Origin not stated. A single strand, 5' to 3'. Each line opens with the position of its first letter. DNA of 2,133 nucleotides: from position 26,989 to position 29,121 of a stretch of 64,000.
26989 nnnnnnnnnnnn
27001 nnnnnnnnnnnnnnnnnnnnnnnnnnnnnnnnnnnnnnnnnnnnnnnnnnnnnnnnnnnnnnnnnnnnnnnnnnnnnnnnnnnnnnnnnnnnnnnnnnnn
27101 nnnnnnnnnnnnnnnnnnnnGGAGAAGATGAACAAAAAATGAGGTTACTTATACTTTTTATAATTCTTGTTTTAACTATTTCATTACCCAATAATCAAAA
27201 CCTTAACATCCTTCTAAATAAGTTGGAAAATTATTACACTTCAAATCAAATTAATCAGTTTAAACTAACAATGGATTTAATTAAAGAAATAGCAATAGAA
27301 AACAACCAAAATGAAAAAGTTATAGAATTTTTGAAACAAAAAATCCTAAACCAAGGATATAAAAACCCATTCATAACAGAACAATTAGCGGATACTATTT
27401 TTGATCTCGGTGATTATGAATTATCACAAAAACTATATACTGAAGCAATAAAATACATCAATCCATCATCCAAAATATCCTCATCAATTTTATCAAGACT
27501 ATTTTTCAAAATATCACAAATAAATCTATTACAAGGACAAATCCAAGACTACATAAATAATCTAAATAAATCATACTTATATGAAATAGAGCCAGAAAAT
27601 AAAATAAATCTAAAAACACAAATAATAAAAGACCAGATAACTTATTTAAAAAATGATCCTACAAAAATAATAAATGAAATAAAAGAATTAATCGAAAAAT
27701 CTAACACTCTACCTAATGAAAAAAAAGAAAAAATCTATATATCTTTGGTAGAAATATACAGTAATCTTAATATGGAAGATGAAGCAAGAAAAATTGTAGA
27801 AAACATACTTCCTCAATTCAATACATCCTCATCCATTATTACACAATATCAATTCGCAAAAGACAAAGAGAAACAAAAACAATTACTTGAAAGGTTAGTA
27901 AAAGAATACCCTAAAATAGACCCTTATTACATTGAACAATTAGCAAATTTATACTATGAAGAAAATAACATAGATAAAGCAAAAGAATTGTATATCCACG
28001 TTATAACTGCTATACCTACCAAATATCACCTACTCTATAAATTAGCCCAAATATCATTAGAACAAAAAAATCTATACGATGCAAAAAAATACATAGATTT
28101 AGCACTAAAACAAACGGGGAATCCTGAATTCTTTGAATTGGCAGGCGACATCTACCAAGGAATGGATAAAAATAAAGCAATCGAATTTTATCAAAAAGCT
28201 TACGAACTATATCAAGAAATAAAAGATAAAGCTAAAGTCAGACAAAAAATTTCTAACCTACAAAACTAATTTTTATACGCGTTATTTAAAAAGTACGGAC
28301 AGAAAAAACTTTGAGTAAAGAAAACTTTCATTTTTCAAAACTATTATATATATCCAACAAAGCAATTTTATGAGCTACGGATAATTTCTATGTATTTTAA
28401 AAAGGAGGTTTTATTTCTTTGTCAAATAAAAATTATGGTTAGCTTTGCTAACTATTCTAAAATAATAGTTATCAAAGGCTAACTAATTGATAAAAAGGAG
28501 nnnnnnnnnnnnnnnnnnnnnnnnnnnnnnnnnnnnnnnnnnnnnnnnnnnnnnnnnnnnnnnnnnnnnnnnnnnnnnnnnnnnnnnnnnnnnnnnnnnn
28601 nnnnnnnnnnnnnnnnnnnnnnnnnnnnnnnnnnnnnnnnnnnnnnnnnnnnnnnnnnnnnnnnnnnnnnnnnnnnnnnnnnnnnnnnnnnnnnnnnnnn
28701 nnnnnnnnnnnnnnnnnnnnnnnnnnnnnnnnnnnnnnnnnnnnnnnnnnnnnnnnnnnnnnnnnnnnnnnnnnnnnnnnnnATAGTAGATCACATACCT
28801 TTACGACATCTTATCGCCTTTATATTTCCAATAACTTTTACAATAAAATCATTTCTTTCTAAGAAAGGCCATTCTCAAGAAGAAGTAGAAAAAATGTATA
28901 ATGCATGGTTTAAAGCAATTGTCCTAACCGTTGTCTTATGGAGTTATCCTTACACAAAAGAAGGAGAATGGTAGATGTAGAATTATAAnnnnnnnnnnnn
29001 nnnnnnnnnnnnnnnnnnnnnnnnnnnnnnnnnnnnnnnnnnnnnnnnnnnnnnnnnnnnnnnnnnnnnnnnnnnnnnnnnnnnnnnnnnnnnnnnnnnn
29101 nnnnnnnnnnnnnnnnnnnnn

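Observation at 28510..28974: Protoglobin-like gene inactivated by an in-frame internal deletion plus stop codon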

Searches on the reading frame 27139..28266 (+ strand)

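Call 4: search_protein_families(library=pfam, proteins=[window:27139-28266:+], max_evalue=0.01)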
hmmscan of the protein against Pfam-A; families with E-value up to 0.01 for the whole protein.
window:27139-28266:+ (376 aa): 14 families
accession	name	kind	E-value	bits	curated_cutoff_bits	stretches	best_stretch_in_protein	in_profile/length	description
PF13424.12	TPR_12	-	8.5e-10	39.1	30.1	0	82-137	8-63/77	Tetratricopeptide repeat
PF14559.12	TPR_19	-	2e-09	38.1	25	1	274-334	3-64/68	Tetratricopeptide repeat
PF07719.23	TPR_2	-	8.7e-09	35.3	27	0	266-285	5-24/34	Tetratricopeptide repeat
PF13428.12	TPR_14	-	1.2e-08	35.2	23.5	0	267-305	6-44/44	Tetratricopeptide repeat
PF09976.15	TPR_21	-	2.6e-07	31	25.5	1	239-375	51-192/193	Tetratricopeptide repeat-like domain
PF13181.12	TPR_8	-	1e-06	28.8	25.7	0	267-293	6-32/34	Tetratricopeptide repeat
PF13174.12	TPR_6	-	3.6e-05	24.6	26.3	0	237-259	11-32/33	Tetratricopeptide repeat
PF25064.1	ARM_TT21_5th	-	7.4e-05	23.5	27.8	1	268-328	7-67/117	TT21 fifth ARM repeats domain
PF00515.34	TPR_1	-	8.7e-05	22.6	27.8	0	268-286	7-25/34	Tetratricopeptide repeat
PF13432.12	TPR_16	-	0.00022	22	32.7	0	268-325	3-60/65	Tetratricopeptide repeat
PF12895.13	ANAPC3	-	0.0026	18.4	27.2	0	250-317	12-77/82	Anaphase-promoting complex, cyclosome, subunit 3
PF25058.1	ARM_TT21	-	0.0027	18.1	27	1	184-276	44-142/155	Tetratricopeptide repeat protein 21 ARM repeat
PF24760.1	TPR_IF140_C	-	0.006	17.4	27.4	1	153-222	54-122/124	IF140 C-terminal TPR domain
PF13431.12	TPR_17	-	0.0075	16.9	24.4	0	284-316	1-33/34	Tetratricopeptide repeat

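Call 26: search_protein_families(library=ncbifam, proteins=[window:27139-28266:+], max_evalue=0.001)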
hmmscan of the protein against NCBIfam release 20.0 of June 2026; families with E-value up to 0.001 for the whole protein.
window:27139-28266:+ (376 aa): 3 families
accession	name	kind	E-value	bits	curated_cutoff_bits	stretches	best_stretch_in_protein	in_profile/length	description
TIGR00540.1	TPR_hemY_coli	hypoth_equivalog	3.7e-09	35.8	142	1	179-285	241-349/385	heme biosynthesis-associated TPR protein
TIGR02917.1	PEP_TPR_lipo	equivalog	6.4e-08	30.9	312.2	1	90-357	369-630/899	XrtA/PEP-CTERM system TPR-repeat protein PrsT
NF033920.0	C39_PA2778_fam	equivalog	2.5e-06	27.1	150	1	237-325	166-253/255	PA2778 family cysteine peptidase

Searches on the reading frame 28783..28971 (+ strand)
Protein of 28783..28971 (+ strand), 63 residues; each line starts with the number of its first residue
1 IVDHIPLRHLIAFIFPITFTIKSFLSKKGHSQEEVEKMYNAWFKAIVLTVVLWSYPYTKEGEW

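Call 4: search_protein_families(library=pfam, proteins=[window:28783-28971:+], max_evalue=0.01)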
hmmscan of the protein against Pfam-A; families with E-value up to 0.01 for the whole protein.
window:28783-28971:+ (63 aa): 1 family
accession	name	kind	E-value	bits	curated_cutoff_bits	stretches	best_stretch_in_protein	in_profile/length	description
PF11563.14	Protoglobin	-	7.2e-10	39.5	25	1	4-62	98-157/158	Protoglobin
